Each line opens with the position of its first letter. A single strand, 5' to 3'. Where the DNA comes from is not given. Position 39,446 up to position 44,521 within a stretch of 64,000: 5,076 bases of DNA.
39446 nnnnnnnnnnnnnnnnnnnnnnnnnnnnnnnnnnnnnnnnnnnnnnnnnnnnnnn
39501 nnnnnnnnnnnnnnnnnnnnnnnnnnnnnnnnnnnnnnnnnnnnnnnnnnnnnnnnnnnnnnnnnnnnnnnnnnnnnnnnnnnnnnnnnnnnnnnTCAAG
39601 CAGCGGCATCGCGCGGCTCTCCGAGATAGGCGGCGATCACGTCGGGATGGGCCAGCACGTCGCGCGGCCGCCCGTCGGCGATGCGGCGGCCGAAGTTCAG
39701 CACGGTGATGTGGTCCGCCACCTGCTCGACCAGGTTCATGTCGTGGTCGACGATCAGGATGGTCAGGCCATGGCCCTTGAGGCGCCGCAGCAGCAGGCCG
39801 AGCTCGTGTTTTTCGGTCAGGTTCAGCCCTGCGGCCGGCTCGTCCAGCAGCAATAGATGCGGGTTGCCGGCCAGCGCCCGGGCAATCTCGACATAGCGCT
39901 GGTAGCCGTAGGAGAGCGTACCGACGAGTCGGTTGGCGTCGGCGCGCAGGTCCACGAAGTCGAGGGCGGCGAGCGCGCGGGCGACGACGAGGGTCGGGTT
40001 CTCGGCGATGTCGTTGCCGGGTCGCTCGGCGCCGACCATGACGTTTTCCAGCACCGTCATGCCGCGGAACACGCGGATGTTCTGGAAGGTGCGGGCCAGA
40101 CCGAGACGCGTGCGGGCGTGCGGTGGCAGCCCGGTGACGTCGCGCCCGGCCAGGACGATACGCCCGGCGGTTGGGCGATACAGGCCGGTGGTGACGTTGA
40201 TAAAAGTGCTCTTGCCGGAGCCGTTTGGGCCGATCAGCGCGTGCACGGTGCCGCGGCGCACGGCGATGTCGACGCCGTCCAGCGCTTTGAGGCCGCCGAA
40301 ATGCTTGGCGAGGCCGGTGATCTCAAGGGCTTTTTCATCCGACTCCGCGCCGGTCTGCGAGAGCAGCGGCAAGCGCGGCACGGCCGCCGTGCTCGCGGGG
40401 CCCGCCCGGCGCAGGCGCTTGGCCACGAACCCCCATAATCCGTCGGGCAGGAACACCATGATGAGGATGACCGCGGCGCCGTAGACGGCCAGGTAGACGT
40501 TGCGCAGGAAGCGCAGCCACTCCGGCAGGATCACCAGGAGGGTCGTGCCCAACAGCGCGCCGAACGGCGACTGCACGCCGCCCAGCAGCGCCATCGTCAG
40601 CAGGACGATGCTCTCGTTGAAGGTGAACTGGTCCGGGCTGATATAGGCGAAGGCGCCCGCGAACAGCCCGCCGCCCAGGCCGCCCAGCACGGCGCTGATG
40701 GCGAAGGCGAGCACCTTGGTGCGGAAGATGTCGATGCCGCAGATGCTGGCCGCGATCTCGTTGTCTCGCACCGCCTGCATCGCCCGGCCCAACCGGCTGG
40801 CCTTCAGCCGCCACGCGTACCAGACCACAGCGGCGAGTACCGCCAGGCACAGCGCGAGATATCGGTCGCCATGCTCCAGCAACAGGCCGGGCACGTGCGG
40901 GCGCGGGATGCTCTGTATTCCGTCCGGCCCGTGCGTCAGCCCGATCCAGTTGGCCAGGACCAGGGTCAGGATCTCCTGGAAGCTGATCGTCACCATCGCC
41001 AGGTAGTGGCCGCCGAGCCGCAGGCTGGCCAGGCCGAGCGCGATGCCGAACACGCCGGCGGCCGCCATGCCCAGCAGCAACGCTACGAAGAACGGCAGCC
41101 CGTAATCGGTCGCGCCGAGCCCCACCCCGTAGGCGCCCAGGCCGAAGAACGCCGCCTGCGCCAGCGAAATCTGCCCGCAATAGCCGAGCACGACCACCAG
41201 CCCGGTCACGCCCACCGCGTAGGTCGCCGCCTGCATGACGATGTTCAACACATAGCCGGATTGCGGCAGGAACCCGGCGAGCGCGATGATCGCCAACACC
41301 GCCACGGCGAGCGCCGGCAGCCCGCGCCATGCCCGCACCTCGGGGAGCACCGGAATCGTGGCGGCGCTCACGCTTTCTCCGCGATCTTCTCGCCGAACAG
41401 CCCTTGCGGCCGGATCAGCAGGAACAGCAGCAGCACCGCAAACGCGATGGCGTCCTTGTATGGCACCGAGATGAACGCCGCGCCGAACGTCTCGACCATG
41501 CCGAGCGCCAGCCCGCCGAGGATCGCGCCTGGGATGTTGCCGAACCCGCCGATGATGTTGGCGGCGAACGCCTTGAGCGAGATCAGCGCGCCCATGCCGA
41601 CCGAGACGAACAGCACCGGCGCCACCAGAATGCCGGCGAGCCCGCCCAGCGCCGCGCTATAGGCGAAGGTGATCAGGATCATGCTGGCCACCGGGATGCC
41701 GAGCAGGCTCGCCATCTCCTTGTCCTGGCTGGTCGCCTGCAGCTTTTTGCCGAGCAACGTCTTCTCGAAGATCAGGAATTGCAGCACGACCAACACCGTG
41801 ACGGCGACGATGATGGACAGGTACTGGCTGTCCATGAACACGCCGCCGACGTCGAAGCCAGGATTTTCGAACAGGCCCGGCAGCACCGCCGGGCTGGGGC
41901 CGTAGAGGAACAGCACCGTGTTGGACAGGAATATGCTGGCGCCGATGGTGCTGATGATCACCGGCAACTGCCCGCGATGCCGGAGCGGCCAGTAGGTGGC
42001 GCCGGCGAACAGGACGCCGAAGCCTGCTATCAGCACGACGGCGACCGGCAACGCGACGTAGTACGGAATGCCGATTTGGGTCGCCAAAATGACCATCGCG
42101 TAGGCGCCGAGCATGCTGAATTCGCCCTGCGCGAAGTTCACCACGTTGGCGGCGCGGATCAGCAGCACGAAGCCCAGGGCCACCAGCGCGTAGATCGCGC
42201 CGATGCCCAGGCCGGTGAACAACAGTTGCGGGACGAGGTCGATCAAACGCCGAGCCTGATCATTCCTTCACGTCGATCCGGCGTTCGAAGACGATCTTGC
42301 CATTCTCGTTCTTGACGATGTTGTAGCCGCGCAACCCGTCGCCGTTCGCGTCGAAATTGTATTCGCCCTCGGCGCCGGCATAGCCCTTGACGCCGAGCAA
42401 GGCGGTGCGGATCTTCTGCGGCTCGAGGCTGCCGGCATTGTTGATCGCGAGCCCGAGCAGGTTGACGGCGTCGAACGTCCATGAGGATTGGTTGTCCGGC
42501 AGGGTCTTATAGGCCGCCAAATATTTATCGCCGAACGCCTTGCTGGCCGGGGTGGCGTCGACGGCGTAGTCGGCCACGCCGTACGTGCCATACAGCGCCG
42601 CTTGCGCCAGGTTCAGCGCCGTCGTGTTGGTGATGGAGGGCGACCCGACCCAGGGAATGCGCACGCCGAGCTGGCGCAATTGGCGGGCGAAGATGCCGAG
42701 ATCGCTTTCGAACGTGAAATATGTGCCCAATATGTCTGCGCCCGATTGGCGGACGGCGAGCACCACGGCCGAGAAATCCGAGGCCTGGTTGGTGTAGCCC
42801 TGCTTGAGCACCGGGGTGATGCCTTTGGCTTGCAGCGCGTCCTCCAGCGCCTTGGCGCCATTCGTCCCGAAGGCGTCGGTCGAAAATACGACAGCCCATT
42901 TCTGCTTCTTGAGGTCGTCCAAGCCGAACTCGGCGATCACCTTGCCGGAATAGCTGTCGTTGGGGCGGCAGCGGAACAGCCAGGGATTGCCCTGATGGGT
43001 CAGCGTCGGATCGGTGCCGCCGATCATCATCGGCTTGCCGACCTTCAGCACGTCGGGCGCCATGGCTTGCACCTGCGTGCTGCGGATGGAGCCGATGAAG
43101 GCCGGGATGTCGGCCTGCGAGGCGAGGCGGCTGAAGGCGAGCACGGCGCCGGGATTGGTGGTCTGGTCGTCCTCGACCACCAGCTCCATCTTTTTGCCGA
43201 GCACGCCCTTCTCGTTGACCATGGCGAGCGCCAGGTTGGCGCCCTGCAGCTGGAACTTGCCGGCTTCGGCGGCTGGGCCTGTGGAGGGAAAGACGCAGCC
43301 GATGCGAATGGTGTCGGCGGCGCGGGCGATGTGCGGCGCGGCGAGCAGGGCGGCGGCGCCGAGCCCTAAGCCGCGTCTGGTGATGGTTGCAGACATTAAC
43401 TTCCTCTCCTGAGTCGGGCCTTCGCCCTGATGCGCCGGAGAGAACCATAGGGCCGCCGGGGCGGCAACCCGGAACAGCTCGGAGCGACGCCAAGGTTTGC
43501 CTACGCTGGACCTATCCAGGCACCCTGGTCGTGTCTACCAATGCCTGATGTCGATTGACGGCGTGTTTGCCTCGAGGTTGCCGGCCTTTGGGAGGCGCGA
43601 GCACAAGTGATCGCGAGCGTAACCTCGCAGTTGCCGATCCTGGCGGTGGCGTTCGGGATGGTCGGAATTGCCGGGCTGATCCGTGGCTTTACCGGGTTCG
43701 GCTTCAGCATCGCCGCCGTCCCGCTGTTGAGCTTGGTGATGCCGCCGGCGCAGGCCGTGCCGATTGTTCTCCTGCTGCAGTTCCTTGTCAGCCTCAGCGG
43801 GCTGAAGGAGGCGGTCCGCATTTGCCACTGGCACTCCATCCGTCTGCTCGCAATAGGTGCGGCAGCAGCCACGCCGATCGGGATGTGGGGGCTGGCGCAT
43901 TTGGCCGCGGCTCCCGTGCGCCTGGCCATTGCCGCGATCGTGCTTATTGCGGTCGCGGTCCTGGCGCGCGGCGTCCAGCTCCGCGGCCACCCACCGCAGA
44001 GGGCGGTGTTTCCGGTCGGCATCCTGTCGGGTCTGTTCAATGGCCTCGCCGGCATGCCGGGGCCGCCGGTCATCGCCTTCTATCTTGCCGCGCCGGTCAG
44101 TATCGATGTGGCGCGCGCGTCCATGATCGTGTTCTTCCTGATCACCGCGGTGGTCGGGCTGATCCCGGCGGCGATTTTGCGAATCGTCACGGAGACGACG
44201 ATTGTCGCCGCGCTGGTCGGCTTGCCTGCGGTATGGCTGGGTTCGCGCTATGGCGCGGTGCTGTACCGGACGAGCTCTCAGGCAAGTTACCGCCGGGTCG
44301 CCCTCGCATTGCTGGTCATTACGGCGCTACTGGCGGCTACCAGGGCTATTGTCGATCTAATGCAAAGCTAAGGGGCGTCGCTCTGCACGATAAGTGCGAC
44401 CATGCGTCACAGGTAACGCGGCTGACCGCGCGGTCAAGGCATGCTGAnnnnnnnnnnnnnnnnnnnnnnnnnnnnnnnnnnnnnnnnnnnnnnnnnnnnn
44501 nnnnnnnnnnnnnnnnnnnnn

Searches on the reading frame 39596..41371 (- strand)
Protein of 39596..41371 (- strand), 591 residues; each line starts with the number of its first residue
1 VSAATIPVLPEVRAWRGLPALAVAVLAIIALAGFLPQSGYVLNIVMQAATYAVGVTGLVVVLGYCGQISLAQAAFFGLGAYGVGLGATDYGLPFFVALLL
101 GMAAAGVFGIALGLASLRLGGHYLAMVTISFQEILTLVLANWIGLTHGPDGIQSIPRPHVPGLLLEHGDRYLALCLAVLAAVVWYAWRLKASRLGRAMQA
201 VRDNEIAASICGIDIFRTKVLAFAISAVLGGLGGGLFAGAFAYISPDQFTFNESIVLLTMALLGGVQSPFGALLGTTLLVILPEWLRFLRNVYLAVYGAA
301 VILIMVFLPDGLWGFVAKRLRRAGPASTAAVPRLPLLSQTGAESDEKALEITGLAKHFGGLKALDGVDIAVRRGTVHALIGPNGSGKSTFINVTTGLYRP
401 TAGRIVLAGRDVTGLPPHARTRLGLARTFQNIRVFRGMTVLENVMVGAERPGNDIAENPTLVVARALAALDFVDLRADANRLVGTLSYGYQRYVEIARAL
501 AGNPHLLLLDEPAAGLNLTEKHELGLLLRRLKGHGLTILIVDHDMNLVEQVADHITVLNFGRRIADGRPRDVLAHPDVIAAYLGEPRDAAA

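Call 85: search_protein_families(library=pfam, proteins=[window:39596-41371:-], max_evalue=0.00001)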
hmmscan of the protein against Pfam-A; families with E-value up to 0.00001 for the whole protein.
window:39596-41371:- (591 aa): 4 families
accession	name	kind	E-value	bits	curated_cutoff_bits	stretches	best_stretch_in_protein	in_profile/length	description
PF02653.21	BPD_transp_2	-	5.5e-41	140.9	26.8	1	41-305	2-269/269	Branched-chain amino acid transport system / permease component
PF00005.33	ABC_tran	-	1.4e-29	103.9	25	1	364-513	1-136/137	ABC transporter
PF12399.14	BCA_ABC_TP_C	-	7e-09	35.5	25.5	1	562-585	1-24/27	Branched-chain amino acid ATP-binding cassette transporter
PF13304.12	AAA_21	-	2.9e-06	28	27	0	376-392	1-17/304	AAA domain, putative AbiEii toxin, Type IV TA system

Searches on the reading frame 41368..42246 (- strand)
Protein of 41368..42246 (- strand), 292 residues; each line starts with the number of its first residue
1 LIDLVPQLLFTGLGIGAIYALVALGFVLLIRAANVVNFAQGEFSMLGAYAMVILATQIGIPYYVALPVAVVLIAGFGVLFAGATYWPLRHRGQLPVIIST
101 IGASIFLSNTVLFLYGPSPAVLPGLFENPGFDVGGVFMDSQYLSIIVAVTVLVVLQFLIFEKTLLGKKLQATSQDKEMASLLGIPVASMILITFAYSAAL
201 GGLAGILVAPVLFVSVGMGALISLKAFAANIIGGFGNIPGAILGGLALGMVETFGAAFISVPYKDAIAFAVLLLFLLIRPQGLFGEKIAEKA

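Call 85: search_protein_families(library=pfam, proteins=[window:41368-42246:-], max_evalue=0.00001)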
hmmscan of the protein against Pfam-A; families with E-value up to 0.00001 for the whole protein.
window:41368-42246:- (292 aa): 1 family
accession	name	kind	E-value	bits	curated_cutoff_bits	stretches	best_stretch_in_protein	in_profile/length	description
PF02653.21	BPD_transp_2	-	1.7e-35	122.9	26.8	1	9-276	2-269/269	Branched-chain amino acid transport system / permease component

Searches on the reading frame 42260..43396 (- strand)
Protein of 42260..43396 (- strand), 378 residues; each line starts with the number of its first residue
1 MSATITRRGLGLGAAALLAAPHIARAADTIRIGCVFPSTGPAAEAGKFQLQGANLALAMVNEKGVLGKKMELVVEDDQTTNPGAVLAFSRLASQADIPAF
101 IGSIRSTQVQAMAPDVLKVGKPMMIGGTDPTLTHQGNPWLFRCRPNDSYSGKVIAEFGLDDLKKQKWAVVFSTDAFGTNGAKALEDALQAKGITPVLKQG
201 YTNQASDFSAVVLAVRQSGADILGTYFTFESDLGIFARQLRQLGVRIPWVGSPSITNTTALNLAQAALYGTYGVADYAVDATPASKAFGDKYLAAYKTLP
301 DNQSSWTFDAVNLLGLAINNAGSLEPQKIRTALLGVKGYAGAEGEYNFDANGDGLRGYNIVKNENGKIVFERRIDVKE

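Call 85: search_protein_families(library=pfam, proteins=[window:42260-43396:-], max_evalue=0.00001)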
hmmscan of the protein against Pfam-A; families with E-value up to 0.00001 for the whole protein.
window:42260-43396:- (378 aa): 3 families
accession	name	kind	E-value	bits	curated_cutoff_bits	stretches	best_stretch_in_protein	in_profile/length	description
PF13458.12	Peripla_BP_6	-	9.5e-55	187.1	31.7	1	29-359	1-334/343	Periplasmic binding protein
PF01094.35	ANF_receptor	-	6.8e-22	78.4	25.4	1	52-361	5-348/353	Receptor family ligand binding region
PF13433.12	Peripla_BP_5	-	4.2e-18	66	27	1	30-339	1-312/363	Periplasmic binding protein domain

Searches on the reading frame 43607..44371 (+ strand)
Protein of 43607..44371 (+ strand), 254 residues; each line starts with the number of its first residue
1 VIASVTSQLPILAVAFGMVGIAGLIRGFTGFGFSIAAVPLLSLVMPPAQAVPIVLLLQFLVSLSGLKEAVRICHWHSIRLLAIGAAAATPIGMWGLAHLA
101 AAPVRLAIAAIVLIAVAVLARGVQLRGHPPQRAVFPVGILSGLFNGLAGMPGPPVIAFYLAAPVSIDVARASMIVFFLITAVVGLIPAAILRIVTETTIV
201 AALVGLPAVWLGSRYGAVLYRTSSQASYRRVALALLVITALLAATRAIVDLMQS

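Call 85: search_protein_families(library=pfam, proteins=[window:43607-44371:+], max_evalue=0.00001)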
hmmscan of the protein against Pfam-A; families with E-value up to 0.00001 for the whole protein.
window:43607-44371:+ (254 aa): 1 family
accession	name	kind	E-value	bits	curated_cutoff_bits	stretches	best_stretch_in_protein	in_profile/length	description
PF01925.25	TauE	-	2.9e-25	89.8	32.6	1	16-241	2-235/237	Sulfite exporter TauE/SafE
